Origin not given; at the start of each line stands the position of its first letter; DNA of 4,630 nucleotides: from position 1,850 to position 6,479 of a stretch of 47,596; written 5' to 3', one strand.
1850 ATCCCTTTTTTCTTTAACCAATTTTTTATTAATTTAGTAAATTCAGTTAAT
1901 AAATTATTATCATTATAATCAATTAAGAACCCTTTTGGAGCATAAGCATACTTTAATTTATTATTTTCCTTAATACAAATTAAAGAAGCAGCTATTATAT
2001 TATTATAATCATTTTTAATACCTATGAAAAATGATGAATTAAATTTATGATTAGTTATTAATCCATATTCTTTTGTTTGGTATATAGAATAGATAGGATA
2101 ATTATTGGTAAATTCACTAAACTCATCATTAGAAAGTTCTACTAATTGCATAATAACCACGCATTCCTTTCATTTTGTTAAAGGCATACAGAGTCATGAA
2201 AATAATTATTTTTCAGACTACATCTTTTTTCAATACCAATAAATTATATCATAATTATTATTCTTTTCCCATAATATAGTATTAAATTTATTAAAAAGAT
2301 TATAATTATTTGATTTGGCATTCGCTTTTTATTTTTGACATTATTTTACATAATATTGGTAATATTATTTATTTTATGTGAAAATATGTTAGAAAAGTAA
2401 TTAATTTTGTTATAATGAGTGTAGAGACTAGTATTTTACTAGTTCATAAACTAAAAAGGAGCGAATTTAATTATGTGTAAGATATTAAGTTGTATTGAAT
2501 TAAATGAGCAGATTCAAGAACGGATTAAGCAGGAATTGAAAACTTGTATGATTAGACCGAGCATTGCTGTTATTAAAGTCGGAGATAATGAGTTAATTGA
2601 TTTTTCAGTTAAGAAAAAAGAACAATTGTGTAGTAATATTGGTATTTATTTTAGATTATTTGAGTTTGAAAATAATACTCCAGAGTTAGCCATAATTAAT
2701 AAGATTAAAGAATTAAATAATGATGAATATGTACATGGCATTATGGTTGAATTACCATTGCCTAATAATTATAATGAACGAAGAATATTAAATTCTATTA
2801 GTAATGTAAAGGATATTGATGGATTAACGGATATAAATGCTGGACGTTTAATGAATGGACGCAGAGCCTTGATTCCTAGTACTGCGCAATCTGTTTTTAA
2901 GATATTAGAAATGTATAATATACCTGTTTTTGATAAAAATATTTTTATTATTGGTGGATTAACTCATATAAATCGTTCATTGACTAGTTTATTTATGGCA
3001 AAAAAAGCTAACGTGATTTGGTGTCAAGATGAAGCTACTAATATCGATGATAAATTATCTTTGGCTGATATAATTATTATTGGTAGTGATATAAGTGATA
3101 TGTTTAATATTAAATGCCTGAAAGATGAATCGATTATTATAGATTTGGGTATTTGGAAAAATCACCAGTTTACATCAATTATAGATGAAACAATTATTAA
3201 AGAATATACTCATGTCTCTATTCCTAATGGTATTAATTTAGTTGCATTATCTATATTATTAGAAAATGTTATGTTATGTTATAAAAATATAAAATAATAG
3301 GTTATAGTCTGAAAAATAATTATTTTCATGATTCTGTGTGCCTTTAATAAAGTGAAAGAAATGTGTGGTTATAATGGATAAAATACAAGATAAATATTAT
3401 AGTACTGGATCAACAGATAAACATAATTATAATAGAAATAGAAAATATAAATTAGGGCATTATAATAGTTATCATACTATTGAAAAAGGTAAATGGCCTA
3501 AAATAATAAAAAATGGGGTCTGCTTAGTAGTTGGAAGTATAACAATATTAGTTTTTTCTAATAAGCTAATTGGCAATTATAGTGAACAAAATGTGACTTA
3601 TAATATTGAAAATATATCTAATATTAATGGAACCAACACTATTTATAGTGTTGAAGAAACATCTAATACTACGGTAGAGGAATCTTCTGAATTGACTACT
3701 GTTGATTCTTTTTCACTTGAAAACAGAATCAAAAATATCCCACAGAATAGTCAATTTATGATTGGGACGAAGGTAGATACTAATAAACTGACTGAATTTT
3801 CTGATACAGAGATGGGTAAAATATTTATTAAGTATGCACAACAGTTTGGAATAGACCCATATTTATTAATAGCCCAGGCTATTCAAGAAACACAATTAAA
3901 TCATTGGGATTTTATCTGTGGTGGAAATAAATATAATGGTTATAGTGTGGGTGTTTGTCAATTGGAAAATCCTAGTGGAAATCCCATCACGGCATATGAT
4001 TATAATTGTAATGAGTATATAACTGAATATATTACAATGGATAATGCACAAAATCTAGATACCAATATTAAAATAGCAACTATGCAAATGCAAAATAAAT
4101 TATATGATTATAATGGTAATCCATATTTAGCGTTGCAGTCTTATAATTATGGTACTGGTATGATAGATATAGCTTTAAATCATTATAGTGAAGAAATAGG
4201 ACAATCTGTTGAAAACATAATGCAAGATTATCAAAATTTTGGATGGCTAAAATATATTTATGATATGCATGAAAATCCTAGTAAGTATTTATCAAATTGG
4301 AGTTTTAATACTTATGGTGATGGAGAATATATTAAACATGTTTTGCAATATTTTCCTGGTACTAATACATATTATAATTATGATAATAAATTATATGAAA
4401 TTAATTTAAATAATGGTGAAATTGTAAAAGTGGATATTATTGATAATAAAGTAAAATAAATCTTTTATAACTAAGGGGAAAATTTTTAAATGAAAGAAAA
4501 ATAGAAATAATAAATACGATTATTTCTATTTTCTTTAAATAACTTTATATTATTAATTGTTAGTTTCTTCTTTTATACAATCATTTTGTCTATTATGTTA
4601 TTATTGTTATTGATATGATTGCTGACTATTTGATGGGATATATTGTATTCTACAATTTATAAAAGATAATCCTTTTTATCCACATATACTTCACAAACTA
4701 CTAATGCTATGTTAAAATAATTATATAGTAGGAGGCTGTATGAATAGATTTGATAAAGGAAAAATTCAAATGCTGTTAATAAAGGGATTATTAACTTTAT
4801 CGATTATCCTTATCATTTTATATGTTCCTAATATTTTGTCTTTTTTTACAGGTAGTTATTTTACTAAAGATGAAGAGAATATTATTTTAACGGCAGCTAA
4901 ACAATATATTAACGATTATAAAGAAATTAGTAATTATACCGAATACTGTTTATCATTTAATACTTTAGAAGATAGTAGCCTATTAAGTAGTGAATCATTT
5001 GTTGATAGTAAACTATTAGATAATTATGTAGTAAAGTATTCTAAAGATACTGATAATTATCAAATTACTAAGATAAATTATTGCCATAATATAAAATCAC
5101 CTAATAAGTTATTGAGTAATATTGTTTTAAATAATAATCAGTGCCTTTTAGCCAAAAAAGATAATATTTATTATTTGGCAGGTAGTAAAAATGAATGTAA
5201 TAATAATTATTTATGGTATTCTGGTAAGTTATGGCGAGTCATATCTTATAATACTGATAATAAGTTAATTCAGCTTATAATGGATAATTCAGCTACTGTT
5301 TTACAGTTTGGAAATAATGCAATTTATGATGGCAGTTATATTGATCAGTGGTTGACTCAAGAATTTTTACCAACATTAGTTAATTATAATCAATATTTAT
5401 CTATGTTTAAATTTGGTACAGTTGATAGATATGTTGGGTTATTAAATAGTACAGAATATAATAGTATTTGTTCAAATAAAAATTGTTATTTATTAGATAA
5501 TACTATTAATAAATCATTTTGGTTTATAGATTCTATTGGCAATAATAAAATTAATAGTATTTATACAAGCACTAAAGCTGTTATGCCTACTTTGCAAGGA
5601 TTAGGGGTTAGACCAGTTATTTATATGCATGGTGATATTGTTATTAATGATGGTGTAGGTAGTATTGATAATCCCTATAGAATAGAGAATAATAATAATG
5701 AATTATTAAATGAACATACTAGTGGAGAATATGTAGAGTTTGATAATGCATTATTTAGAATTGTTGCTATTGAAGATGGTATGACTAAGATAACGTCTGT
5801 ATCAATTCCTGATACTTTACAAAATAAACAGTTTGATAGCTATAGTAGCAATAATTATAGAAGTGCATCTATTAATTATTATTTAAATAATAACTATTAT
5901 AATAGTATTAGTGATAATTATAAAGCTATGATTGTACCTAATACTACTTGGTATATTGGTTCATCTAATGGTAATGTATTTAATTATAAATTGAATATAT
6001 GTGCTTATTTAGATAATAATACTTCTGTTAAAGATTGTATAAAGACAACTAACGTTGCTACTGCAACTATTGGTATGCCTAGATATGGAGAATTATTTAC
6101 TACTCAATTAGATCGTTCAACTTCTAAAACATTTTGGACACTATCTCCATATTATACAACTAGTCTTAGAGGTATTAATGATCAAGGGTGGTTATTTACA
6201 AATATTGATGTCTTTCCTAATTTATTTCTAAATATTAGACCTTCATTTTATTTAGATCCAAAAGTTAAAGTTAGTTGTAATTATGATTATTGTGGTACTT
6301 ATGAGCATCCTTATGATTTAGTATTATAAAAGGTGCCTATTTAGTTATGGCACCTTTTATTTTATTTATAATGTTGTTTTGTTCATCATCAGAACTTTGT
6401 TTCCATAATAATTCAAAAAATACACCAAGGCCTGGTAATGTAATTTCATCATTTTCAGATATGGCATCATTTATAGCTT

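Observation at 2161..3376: A ~72-nt leader module occurs three times, each copy heading a different peptidoglycan-acting gene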

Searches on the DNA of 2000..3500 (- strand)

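Call 7: search_rna_families(source=window, start=2000, end=3500, threshold=evalue, max_evalue=10, show_alignments=3)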
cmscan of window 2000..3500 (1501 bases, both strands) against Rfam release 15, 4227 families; matches with E-value up to 10: 3.
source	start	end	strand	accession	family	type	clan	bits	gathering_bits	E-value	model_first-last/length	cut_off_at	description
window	2690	2746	+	RF00311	snoZ188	Gene; snRNA; snoRNA; CD-box;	-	18.1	50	1.5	1-123/123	no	Small nucleolar RNA Z188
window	2756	2803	+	RF02054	STnc420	Gene; sRNA;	-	17.9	70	3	1-58/58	no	Salmonella enterica sRNA STnc420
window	2198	2231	+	RF00276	SNORD52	Gene; snRNA; snoRNA; CD-box;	CL00063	17.1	45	1.8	1-67/67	no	Small nucleolar RNA SNORD52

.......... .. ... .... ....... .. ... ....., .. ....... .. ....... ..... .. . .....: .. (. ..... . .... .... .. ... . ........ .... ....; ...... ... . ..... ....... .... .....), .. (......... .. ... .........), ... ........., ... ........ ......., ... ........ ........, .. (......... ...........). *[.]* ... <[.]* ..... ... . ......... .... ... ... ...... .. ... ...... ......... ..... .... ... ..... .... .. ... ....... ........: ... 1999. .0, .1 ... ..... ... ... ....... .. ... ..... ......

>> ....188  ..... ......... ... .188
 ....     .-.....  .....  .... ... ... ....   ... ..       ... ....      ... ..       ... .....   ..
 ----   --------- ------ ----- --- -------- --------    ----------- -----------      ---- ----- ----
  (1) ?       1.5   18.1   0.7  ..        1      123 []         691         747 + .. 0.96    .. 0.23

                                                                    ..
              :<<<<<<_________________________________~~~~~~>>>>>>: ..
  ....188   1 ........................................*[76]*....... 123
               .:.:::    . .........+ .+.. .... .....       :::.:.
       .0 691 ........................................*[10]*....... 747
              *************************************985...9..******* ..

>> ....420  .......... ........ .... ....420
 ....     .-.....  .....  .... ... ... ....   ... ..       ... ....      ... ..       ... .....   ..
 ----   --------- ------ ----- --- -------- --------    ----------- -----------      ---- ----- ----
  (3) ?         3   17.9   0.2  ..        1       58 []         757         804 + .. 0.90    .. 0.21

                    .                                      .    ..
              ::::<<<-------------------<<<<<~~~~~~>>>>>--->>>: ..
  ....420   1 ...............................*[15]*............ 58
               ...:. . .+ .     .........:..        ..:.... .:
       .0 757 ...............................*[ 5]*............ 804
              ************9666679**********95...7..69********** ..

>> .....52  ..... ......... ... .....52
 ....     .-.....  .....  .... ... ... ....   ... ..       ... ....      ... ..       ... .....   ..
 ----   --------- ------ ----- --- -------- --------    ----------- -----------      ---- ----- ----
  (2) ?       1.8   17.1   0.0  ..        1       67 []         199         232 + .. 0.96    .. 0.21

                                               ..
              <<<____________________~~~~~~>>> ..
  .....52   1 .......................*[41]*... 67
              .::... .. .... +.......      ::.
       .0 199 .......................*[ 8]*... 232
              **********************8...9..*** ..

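Call 78: build_rna_model(alignment_id=A2, structure=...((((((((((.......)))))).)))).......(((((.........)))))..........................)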
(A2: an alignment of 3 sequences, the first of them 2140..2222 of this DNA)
Model R1 built from alignment A2 (3 sequences, 83 columns); structure: as given.
model positions 83; base pairs 15; branch points 1; effective number of sequences 1.46; information 0.683 bits per position. Calibrated on 0.2 Mb of random sequence (short: E-values are rough).
structure used (alignment columns):
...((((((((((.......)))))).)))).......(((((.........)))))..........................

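Call 79: search_with_rna_model(model_id=R1, sources=[window, L004, L007, L092, L093, L096, L104, L012, L013, L014, L015, L016, L017, L018, L019, L020, L021, L022, L023, L024, L025, L026, L027, L028, L029, L030, L031, L032, L033, L034, L035, L036, L037, L038, L039, L040, L041, L042, L043, L044, L045, L046, L047, L048, L049, L050, L051, L052, L053, L054, L055, L056, L057, L058, L059, L060, L061, L062, L063, L064, L065, L066, L067, L068, L069, L070, L071, L072, L073, L074, L075, L076, L077, L078, L079, L080, L081, L082, L083, L084, L085, L086, L087, L088, L089, L090, L091], max_evalue=10)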
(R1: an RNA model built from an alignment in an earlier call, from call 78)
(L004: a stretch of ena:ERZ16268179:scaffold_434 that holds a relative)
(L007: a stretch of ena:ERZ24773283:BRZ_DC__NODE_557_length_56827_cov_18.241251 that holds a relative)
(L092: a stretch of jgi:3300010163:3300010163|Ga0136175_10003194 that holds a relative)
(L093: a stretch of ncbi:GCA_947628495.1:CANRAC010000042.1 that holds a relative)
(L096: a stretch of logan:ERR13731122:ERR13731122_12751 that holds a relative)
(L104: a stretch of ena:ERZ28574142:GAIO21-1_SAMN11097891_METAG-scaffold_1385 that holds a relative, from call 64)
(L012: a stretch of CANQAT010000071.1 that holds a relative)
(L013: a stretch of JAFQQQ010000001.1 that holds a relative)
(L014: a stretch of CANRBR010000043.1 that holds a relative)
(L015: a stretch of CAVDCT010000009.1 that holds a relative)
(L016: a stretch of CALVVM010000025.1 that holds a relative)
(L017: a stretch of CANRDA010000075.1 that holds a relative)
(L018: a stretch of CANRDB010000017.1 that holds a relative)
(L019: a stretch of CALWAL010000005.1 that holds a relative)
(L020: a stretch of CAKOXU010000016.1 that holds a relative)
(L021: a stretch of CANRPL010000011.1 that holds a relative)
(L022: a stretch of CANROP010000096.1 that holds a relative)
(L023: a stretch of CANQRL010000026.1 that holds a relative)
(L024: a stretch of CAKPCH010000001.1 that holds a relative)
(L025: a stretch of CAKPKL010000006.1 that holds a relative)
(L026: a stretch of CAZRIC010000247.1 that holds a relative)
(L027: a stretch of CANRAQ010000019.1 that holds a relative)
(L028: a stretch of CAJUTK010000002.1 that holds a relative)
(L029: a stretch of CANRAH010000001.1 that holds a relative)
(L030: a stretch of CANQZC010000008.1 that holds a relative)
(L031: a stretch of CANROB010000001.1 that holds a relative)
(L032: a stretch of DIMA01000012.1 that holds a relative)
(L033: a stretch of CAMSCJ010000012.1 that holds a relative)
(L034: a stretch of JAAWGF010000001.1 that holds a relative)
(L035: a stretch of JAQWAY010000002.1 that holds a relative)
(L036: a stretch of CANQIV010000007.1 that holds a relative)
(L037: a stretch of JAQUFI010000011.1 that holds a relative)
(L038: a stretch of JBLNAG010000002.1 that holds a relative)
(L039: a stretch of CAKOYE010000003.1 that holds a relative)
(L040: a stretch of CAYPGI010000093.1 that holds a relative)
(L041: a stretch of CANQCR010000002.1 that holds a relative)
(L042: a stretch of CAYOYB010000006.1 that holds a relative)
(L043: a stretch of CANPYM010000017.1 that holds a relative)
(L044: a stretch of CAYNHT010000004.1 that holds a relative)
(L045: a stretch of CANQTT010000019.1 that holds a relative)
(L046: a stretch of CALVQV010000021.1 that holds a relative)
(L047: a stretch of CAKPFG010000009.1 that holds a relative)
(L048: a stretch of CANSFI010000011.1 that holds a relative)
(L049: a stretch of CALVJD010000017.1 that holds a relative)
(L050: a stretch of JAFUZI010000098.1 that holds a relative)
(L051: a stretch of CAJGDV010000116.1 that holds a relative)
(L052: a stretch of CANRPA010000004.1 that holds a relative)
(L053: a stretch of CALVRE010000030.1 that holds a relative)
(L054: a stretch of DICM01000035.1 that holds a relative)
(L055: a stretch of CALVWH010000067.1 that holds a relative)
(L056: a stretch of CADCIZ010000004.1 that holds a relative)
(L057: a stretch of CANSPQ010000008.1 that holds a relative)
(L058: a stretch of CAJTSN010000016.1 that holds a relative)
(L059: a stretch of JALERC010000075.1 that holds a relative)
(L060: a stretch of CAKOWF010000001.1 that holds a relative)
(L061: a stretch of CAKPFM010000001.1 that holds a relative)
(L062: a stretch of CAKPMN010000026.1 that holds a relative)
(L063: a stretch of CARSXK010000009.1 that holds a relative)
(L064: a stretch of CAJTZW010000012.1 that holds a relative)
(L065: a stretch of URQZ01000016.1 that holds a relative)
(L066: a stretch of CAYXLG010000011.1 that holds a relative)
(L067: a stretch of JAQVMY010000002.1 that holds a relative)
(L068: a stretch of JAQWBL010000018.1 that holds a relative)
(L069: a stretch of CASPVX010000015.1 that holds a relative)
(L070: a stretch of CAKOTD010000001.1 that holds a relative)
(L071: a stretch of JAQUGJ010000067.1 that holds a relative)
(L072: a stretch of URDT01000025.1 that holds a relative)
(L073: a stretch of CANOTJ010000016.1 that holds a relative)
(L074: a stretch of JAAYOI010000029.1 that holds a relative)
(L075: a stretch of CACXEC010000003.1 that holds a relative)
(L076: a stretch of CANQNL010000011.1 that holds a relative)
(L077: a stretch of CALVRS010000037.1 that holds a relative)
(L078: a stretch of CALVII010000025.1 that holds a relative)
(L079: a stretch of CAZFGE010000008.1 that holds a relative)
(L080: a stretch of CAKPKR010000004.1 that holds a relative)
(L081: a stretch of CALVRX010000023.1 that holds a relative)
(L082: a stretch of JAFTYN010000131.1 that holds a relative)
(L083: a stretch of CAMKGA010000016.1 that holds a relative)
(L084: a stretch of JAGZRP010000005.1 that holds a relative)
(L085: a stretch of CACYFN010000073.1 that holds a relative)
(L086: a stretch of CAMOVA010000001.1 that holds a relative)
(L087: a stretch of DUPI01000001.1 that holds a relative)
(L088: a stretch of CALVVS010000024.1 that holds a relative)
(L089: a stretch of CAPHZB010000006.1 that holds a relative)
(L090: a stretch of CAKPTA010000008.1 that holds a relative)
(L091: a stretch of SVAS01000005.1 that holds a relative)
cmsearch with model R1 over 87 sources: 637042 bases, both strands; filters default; matches with E-value up to 10: 11.
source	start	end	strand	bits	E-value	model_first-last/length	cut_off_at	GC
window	2140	2222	-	108.8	6.5e-18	1-83/83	no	0.29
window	23324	23406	+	105.2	3.3e-17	1-83/83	no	0.31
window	3303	3385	+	102.6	1.1e-16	1-83/83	no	0.24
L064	1002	1081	-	24.7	0.17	1-83/83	no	0.28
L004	7101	7182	-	21.1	0.83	1-83/83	no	0.22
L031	4810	4889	-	17.4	4.3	1-83/83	no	0.29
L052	6675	6765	-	17.1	5.2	1-83/83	no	0.32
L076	4189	4259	+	16.9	5.6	1-83/83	no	0.28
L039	6896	6966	-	16.4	7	1-83/83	no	0.28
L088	174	297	-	16.3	7.3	1-83/83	no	0.38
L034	3035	3108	+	16.3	7.4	1-83/83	no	0.23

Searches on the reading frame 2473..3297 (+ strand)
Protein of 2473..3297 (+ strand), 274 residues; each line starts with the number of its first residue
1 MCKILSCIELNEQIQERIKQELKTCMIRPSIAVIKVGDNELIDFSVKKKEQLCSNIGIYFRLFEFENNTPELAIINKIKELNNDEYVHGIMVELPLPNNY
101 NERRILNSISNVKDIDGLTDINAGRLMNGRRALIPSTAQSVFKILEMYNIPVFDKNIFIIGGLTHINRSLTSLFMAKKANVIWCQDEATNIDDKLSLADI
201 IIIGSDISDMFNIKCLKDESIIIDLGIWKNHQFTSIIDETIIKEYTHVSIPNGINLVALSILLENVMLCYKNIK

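Call 8: search_protein_families(library=pfam, proteins=[window:2473-3297:+])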
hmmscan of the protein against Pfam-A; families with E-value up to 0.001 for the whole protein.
window:2473-3297:+ (274 aa): 2 families
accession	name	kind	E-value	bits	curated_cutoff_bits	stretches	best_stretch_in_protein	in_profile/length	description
PF00763.28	THF_DHG_CYH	-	7.2e-26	91.2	32.8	1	9-116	5-115/115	Tetrahydrofolate dehydrogenase/cyclohydrolase, catalytic domain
PF02882.25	THF_DHG_CYH_C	-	1.3e-23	83.5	27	1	120-272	2-158/160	Tetrahydrofolate dehydrogenase/cyclohydrolase, NAD(P)-binding domain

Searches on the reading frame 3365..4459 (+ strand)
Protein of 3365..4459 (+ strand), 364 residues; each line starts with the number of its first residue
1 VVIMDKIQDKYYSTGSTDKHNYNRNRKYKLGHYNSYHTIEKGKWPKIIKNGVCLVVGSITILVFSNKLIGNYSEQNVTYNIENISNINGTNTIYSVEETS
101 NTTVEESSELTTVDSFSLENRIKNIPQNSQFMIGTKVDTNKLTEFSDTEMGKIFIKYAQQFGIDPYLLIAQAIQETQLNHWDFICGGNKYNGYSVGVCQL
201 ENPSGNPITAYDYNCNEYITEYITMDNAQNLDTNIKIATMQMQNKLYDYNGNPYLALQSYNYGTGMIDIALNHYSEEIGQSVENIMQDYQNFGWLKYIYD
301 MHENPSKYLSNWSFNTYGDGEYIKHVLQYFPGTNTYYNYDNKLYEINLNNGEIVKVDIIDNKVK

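Call 8: search_protein_families(library=pfam, proteins=[window:3365-4459:+])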
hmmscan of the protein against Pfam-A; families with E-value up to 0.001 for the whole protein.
window:3365-4459:+ (364 aa): 1 family
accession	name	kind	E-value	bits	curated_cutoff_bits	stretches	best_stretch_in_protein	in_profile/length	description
PF01464.25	SLT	-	2.7e-08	33.8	21.3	1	153-272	2-106/117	Transglycosylase SLT domain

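Call 40: search_protein_families(library=ncbifam, proteins=[window:3365-4459:+], max_evalue=0.01)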
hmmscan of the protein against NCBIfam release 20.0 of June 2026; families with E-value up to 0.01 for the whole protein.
window:3365-4459:+ (364 aa): 0 families

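Call 46: search_protein_families(library=pfam, proteins=[window:3374-4459:+], max_evalue=10)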
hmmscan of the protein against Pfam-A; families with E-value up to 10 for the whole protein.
window:3374-4459:+ (361 aa): 2 families
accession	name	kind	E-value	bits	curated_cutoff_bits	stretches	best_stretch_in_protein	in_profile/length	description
PF01464.25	SLT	-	2.7e-08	33.8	21.3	1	150-269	2-106/117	Transglycosylase SLT domain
PF12844.13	HTH_19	-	0.23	11.9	30.2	1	145-168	44-61/64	Helix-turn-helix domain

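Call 61: find_homologous_proteins(query=window:3374-4456:+, max_evalue=0.00001)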
Query seq(361 aa) (361 aa): 27 proteins with E <= 0.00001 among 1119 candidates.
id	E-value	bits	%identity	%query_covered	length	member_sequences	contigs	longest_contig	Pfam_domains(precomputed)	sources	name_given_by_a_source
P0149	3.8e-215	732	94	100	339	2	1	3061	-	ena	-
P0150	5.5e-56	208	40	66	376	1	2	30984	PF13702.12,PF01464.26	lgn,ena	-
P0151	3.4e-53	199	40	74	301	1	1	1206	PF13702.12,PF01464.26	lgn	-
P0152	1.1e-49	188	36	87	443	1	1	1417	PF01464.26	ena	-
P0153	9.2e-49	185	34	92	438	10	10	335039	PF01464.26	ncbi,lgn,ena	-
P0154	2.9e-47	180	43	60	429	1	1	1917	PF01464.26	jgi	-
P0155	1.3e-46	177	40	64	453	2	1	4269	PF01464.26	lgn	-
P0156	1.5e-46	177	42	58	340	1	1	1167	PF01464.26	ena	-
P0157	2.7e-46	176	37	73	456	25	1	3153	PF01464.26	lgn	-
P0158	6.5e-46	175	36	80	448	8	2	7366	PF01464.26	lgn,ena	-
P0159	1.7e-45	174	32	86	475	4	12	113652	PF01464.26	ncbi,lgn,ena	-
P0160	3.1e-45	173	33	85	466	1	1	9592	PF01464.26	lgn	-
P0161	8.8e-44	168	31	88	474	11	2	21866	PF01464.26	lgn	-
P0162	1.4e-43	168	36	63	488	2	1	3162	PF01464.26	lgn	-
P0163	4.9e-42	162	32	88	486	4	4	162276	PF01464.26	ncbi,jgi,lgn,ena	-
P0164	8.4e-42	162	37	65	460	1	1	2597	PF01464.26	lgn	-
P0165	1.1e-41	161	35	66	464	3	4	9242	PF01464.26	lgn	-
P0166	1.3e-41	161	36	63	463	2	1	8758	PF01464.26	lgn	-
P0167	5.4e-41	159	37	58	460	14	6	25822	PF01464.26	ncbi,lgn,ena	-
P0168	6.0e-40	156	38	57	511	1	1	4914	PF01464.26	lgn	-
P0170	6.7e-39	152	37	57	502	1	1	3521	PF01464.26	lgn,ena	-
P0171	8.8e-39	152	33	61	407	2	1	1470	PF01464.26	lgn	-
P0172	1.3e-38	151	32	71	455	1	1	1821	PF01464.26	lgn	-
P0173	8.9e-38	148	36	56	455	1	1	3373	PF01464.26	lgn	-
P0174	5.7e-37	146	34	65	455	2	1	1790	PF01464.26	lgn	-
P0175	7.3e-37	145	37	57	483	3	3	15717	PF01464.26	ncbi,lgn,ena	-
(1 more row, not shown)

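Call 62: find_encoding_contigs(protein=P0149, flank=10000, max_places=6)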
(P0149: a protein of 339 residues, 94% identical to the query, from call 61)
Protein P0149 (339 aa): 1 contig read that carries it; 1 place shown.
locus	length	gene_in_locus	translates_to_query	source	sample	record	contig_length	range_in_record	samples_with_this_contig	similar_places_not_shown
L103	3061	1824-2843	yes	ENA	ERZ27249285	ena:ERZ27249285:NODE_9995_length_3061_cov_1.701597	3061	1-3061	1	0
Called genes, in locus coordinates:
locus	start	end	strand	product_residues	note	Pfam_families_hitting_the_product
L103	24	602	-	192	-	PF02388:FemAB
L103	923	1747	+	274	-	PF00763:THF_DHG_CYH, PF02882:THF_DHG_CYH_C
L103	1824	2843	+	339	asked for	-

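Call 64: find_encoding_contigs(protein=P0150, flank=6000, max_places=2)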
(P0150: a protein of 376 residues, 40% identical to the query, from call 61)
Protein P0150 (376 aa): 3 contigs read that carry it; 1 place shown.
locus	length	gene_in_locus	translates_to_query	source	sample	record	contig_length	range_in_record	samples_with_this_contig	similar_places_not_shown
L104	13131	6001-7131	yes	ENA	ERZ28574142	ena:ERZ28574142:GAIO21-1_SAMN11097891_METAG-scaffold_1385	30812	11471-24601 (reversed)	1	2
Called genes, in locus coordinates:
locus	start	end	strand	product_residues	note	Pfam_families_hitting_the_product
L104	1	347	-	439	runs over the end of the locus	PF12698:ABC2_membrane_3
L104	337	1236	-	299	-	PF00005:ABC_tran, PF13304:AAA_21, PF13732:DrrA1-3_C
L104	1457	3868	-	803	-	PF00133:tRNA-synt_1, PF01406:tRNA-synt_1e (faint), PF09334:tRNA-synt_1g, PF13603:tRNA-synt_1_2 (weak), PF08264:Anticodon_1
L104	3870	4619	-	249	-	PF01966:HD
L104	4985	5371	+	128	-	-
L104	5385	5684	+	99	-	-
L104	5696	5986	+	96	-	-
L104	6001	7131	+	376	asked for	PF01464:SLT, PF13702:Lysozyme_like (weak)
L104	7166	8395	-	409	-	PF03793:PASTA, PF01522:Polysacc_deac_1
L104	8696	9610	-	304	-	-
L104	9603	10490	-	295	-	-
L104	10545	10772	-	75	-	PF05239:PRC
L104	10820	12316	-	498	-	-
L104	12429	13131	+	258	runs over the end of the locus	PF04542:Sigma70_r2, PF04539:Sigma70_r3 (weak), PF04545:Sigma70_r4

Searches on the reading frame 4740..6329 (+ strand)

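Call 8: search_protein_families(library=pfam, proteins=[window:4740-6329:+])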
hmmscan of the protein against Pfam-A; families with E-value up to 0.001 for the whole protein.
window:4740-6329:+ (529 aa): 1 family
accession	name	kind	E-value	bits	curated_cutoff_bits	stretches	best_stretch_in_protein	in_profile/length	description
PF19789.6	DUF6273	-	1.3e-07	32.1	23.5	1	361-506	20-171/172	Domain of unknown function (DUF6273)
